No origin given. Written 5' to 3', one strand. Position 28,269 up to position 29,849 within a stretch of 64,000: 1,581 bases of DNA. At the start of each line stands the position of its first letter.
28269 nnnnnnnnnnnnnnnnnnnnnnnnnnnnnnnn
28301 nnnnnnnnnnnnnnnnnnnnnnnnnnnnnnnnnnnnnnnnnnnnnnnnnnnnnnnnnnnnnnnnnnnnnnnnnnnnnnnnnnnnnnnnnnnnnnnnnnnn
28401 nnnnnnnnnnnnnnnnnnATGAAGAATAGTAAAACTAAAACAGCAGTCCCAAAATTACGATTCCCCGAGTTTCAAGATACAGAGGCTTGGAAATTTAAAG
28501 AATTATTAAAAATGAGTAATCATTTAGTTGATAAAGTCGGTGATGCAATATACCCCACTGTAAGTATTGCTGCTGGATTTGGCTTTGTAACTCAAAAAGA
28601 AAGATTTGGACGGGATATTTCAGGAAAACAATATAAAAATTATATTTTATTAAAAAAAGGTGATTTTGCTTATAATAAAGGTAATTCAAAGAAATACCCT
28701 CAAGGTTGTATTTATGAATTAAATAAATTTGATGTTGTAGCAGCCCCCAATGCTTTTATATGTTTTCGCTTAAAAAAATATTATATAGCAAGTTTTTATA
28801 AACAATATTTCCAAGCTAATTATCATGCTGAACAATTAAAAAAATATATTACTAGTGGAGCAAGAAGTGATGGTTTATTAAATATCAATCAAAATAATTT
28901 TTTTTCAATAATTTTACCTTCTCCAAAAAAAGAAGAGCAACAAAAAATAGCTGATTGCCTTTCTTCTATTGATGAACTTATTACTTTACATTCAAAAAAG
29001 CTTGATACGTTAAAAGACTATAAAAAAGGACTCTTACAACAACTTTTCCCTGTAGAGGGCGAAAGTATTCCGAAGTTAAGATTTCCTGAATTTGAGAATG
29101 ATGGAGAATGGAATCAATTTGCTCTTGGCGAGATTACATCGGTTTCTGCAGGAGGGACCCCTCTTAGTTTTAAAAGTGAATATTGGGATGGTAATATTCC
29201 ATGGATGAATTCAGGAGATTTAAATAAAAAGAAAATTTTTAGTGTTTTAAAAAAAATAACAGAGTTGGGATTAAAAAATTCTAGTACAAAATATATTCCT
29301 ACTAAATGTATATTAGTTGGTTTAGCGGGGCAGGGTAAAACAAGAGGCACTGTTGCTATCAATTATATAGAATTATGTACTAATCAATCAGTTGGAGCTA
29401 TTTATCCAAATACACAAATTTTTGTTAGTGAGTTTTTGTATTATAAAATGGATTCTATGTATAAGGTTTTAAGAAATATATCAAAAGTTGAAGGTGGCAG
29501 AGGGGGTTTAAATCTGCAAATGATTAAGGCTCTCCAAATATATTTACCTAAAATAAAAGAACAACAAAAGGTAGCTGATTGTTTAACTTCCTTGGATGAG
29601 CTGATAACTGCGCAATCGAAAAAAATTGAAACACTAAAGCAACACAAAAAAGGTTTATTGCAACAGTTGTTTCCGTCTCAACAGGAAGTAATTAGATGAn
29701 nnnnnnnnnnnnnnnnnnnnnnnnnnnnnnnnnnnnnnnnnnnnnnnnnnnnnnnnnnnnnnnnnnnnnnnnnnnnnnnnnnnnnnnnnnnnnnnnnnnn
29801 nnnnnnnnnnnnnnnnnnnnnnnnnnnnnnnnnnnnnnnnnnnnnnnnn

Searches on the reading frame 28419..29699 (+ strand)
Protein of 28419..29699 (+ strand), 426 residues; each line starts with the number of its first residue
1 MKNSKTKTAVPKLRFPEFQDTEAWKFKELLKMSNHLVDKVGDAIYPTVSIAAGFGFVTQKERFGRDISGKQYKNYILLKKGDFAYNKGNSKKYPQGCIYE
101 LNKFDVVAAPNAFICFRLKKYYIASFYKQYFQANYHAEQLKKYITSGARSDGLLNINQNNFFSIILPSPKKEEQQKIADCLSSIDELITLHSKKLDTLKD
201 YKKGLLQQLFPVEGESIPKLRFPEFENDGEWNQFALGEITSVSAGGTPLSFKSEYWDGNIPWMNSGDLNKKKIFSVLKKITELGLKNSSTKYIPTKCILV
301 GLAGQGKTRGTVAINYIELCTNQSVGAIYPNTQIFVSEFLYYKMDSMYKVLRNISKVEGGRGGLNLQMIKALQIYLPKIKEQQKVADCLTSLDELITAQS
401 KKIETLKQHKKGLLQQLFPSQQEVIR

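Call 88: search_protein_families(library=padloc, proteins=[window:28419-29699:+], max_evalue=0.00001)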
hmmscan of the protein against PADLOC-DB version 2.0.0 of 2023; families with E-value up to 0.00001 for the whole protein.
window:28419-29699:+ (426 aa): 104 families (the best 25 are shown)
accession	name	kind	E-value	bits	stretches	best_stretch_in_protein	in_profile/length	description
PDLC03178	Specificity_I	-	3.7e-104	347.4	1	1-419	1-411/411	Type I specificity subunit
PDLC03087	Specificity_I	-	1.8e-83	278.8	2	21-211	221-411/418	Type I specificity subunit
PDLC03146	Specificity_I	-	2e-81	272.3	1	5-424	5-418/420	Type I specificity subunit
PDLC03124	Specificity_I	-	2.8e-68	229.7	1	6-418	3-412/413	Type I specificity subunit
PDLC03165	Specificity_I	-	1.5e-64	217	1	5-418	4-410/411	Type I specificity subunit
PDLC03078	Specificity_I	-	8.2e-60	201.4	1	7-418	3-418/419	Type I specificity subunit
PDLC03185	Specificity_I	-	5.4e-55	185.3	1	6-418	2-407/408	Type I specificity subunit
PDLC03064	Specificity_I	-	3.6e-53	179.3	1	7-418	4-408/409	Type I specificity subunit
PDLC03156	Specificity_I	-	1.3e-48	164.4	1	72-422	65-403/413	Type I specificity subunit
PDLC03113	Specificity_I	-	8.5e-47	157.9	2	230-422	19-214/422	Type I specificity subunit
PDLC03090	Specificity_I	-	3.8e-45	152.9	1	65-418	70-427/434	Type I specificity subunit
PDLC03134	Specificity_I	-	5.6e-43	145.3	1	119-418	106-402/428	Type I specificity subunit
PDLC03101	Specificity_I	-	1.2e-42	145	2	226-418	208-400/411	Type I specificity subunit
PDLC03099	Specificity_I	-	1.4e-39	134.4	2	135-354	98-323/405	Type I specificity subunit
PDLC03162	Specificity_I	-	1.6e-38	130.6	2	231-414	8-193/431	Type I specificity subunit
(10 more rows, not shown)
